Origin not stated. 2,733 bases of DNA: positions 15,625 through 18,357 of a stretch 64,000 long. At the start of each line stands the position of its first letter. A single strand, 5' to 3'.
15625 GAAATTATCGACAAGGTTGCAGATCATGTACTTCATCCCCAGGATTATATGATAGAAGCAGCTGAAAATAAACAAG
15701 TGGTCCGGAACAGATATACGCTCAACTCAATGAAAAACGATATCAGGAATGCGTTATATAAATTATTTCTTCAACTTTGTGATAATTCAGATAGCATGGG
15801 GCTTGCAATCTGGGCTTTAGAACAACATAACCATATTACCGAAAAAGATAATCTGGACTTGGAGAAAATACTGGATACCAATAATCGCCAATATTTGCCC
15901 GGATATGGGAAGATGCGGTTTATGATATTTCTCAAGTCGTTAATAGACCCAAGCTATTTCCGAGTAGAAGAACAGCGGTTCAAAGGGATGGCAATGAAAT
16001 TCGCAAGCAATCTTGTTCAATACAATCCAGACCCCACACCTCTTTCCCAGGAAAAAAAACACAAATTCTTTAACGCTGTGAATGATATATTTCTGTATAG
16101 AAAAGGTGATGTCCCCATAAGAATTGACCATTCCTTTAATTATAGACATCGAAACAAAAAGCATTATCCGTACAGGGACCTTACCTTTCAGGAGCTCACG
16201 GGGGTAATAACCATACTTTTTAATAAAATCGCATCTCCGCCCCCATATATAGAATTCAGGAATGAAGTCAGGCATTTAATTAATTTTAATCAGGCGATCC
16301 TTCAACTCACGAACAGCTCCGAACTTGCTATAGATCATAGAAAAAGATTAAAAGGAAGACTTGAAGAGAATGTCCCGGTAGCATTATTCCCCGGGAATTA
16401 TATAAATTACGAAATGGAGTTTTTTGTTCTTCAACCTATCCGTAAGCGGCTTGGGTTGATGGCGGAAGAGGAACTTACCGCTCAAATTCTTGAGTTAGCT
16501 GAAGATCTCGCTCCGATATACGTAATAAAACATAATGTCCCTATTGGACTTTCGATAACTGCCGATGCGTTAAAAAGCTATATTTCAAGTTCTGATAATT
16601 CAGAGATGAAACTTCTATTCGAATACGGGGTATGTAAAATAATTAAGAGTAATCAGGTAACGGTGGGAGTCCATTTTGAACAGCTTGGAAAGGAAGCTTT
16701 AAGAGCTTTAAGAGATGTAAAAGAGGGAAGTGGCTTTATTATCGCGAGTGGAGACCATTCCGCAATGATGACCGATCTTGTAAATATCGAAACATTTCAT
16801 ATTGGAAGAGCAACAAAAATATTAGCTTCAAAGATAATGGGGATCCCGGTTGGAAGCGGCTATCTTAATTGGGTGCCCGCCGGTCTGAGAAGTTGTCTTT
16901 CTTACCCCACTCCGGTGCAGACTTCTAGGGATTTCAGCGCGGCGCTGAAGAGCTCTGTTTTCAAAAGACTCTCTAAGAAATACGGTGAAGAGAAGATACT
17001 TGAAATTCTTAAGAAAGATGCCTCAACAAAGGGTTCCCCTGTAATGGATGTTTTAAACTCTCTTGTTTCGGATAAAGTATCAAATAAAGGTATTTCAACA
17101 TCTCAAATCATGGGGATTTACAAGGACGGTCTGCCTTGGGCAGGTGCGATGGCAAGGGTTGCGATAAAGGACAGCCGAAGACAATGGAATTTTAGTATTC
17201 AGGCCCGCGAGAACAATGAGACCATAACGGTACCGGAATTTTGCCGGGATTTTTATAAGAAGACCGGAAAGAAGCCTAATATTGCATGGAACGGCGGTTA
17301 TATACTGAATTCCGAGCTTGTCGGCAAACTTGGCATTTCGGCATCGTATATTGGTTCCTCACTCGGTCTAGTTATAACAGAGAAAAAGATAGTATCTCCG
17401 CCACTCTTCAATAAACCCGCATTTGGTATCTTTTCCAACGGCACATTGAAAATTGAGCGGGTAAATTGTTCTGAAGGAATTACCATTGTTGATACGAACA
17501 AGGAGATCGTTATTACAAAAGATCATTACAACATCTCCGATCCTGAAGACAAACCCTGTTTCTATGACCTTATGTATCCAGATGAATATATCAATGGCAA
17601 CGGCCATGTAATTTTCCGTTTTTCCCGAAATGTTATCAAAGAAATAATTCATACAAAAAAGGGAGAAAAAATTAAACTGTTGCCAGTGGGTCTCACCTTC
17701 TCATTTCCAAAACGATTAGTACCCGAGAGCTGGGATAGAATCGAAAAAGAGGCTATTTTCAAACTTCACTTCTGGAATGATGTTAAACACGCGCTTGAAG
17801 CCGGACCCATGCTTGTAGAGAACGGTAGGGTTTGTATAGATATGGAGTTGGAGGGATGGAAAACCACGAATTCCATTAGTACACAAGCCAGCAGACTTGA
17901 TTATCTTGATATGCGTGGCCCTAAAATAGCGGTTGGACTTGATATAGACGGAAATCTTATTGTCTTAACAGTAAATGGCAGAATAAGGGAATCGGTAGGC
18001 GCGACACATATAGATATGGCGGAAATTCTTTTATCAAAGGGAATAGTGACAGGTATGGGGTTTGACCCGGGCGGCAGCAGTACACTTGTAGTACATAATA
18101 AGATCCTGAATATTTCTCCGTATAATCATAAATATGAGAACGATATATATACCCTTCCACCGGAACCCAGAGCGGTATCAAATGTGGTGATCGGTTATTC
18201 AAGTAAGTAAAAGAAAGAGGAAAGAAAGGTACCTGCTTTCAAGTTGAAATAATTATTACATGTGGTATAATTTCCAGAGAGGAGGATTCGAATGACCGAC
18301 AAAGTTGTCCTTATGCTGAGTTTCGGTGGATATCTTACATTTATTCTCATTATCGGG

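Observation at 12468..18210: Paralogous pair of atypical GT-B-like genes. The second is a 1390-aa fusion ending in a phosphodiester-glycosidase (NAGPA-like) domain, and the pair is separated by a MITE.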

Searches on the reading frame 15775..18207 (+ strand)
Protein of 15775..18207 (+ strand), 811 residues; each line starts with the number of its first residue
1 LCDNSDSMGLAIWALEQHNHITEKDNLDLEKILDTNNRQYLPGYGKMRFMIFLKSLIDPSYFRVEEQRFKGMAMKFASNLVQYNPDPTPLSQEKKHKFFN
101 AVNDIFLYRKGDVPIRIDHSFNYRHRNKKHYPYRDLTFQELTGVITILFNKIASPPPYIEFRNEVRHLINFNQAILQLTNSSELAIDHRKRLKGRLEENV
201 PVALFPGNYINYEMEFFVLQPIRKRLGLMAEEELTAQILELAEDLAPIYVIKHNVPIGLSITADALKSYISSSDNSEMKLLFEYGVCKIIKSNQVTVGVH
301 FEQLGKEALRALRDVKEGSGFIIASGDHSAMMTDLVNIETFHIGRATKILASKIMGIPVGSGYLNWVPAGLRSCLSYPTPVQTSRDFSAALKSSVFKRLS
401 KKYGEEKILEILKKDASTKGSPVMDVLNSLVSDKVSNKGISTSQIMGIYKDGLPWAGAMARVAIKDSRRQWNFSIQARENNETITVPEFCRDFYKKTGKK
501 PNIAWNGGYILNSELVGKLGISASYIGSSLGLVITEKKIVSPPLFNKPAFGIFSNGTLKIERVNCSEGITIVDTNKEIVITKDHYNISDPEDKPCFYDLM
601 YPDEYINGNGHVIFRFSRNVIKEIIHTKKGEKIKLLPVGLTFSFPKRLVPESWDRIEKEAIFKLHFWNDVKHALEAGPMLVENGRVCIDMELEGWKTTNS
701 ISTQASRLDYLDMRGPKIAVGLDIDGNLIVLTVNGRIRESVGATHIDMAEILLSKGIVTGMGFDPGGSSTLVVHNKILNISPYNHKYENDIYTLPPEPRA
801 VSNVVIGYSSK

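Call 39: predict_structure(alignment_id=A2)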
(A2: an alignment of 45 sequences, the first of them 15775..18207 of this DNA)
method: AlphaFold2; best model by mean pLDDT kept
length: 811 residues; sequences in the alignment: 45
mean_pLDDT: 83.4   pTM: 0.78
mean pLDDT of the five models: 83.4, 83.0, 81.4, 81.1, 79.9
residues with pLDDT >= 90: 342; 70-90: 346; 50-70: 103; < 50: 20
segments of 3 or more residues with pLDDT < 50: 117-123, 434-436, 705-709
pLDDT, mean of each block of 10 residues (from residue 1): 75 93 84 73 54 58 74 92 88 93 90 56 56 80 94 88 64 86 92 95 91 89 89 88 92 89 91 87 94 88 92 95 84 78 87 85 92 67 89 95 94 86 88 63 81 78 80 85 85 93 84 75 80 91 89 91 91 85 90 90 89 91 92 86 90 87 88 90 89 75 53 70 94 68 80 94 71 81 66 67 87 57
secondary structure, 60 per line:
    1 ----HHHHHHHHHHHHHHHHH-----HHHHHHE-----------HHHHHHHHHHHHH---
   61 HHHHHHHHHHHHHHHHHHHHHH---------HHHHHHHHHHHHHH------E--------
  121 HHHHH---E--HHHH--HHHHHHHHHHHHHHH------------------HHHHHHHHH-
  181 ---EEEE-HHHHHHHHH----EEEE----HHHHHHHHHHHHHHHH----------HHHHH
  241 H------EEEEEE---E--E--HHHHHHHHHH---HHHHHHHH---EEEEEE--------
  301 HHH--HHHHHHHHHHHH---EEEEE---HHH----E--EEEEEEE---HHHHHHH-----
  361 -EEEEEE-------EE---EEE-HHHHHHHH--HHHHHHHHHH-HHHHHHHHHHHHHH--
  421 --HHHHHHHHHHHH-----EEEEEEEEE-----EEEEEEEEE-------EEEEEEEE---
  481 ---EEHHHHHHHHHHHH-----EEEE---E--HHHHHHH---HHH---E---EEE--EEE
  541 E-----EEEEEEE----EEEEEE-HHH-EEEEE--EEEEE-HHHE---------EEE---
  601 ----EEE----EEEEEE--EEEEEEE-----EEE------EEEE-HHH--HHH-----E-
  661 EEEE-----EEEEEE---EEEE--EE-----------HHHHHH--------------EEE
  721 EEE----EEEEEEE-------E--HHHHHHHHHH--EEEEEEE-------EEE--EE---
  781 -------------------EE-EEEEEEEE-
elements in order (helices of 4 or more, strands of 3 or more residues): H5-21 H27-32 H45-57 H61-82 H92-105 H121-125 H132-135 H138-152 H171-179 E184-187 H189-197 E202-205 H210-225 H236-241 E248-253 H263-272 H276-283 E287-292 H306-317 E321-325 E339-345 H349-355 E362-367 E380-382 H384-391 H394-403 H405-418 H423-434 E440-448 E454-462 E470-477 H486-497 E503-506 H513-519 E533-535 E538-541 E547-553 E558-563 E569-573 E576-580 E595-597 E605-607 E612-617 E620-626 E632-634 E641-644 E661-664 E670-675 E679-682 H698-703 E718-723 E728-734 H745-754 E757-763 E771-773 E803-810

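Call 43: fold_search(model_id=the predicted structure, library=pdb)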
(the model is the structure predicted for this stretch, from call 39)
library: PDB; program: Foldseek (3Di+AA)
matches with E <= 10: 332; with E <= 0.001: 20
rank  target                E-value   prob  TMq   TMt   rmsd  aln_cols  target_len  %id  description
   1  5h3k                  6.5e-21  1.00  0.30  0.43   8.7       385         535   14  Crystal structure of a hypothetical protein from Synechocystis (released 2017-10-25)
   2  6ozd_A                4.1e-13  1.00  0.27  0.40   9.4       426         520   14  Crystal structure of Putative exported protein (BPSS2145) from Burkholderia pseudomallei K96243 (released 2019-06-12)
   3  6ozd_B                6.4e-13  1.00  0.26  0.38   9.7       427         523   15  Crystal structure of Putative exported protein (BPSS2145) from Burkholderia pseudomallei K96243 (released 2019-06-12)
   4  6pky_B                1.6e-12  1.00  0.26  0.68   4.8       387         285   17  Guinea pig N-acetylglucosamine-1-phosphodiester alpha-N-acetylglucosaminidase (NAGPA) catalytic domain auto-inhibited  (released 2020-02-19)
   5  6pki_B                1.7e-12  1.00  0.26  0.66   5.4       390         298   15  Zebrafish N-acetylglucosamine-1-phosphodiester alpha-N-acetylglucosaminidase (NAGPA) catalytic domain (C56S C230S) in  (released 2020-02-19)
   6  6u11_A                1.7e-12  1.00  0.25  0.59   6.5       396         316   16  Xenopus laevis N-acetylglucosamine-1-phosphodiester alpha-N-acetylglucosaminidase (NAGPA) (C46S C219S C453S C480S C486 (released 2020-02-19)
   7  6pky_A                2.0e-12  1.00  0.26  0.69   6.0       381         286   18  Guinea pig N-acetylglucosamine-1-phosphodiester alpha-N-acetylglucosaminidase (NAGPA) catalytic domain auto-inhibited  (released 2020-02-19)
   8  6pkg_A                2.0e-12  1.00  0.26  0.65   7.1       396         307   15  Zebrafish N-acetylglucosamine-1-phosphodiester alpha-N-acetylglucosaminidase (NAGPA) catalytic domain auto-inhibited b (released 2020-02-19)
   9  6pky_D                3.1e-12  1.00  0.26  0.70   4.8       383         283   18  Guinea pig N-acetylglucosamine-1-phosphodiester alpha-N-acetylglucosaminidase (NAGPA) catalytic domain auto-inhibited  (released 2020-02-19)
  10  6pku_A                3.2e-12  1.00  0.27  0.75   5.0       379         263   18  Guinea pig N-acetylglucosamine-1-phosphodiester alpha-N-acetylglucosaminidase (NAGPA) catalytic domain (C51S C221S) in (released 2020-02-19)
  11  6pku_B                3.6e-12  1.00  0.25  0.72   8.0       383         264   17  Guinea pig N-acetylglucosamine-1-phosphodiester alpha-N-acetylglucosaminidase (NAGPA) catalytic domain (C51S C221S) in (released 2020-02-19)
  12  6pki_D                4.3e-12  1.00  0.26  0.66   6.1       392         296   16  Zebrafish N-acetylglucosamine-1-phosphodiester alpha-N-acetylglucosaminidase (NAGPA) catalytic domain (C56S C230S) in  (released 2020-02-19)
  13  6pki_A                5.6e-12  1.00  0.26  0.66   5.1       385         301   16  Zebrafish N-acetylglucosamine-1-phosphodiester alpha-N-acetylglucosaminidase (NAGPA) catalytic domain (C56S C230S) in  (released 2020-02-19)
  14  6pky_C                6.7e-12  1.00  0.25  0.65   6.6       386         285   17  Guinea pig N-acetylglucosamine-1-phosphodiester alpha-N-acetylglucosaminidase (NAGPA) catalytic domain auto-inhibited  (released 2020-02-19)
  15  3ohg                  2.5e-10  1.00  0.24  0.64   7.2       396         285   14  Crystal structure of a protein with unknown function from DUF2233 family (BACOVA_00430) from Bacteroides ovatus at 1.80  (released 2010-09-08)
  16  2g8l_B                2.1e-08  1.00  0.24  0.61   5.5       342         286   13  Crystal structure of a duf89 family protein (ph1575) from pyrococcus horikoshii at 2.04 A resolution (released 2006-03-21)
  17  2g8l_A                5.4e-08  1.00  0.22  0.55   8.2       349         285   12  Crystal structure of a duf89 family protein (ph1575) from pyrococcus horikoshii at 2.04 A resolution (released 2006-03-21)
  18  1xfi                  9.5e-08  1.00  0.23  0.50  10.6       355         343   12  X-ray structure of gene product from Arabidopsis thaliana At2g17340 (released 2004-09-28)
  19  2ffj_A                2.6e-06  1.00  0.20  0.54  12.0       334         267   12  CRYSTAL STRUCTURE OF a DUF89 family protein (AF1104) FROM ARCHAEOGLOBUS FULGIDUS DSM 4304 AT 2.45 A RESOLUTION (released 2006-01-10)
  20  2ffj_B                2.9e-06  1.00  0.20  0.51  12.2       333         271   12  CRYSTAL STRUCTURE OF a DUF89 family protein (AF1104) FROM ARCHAEOGLOBUS FULGIDUS DSM 4304 AT 2.45 A RESOLUTION (released 2006-01-10)
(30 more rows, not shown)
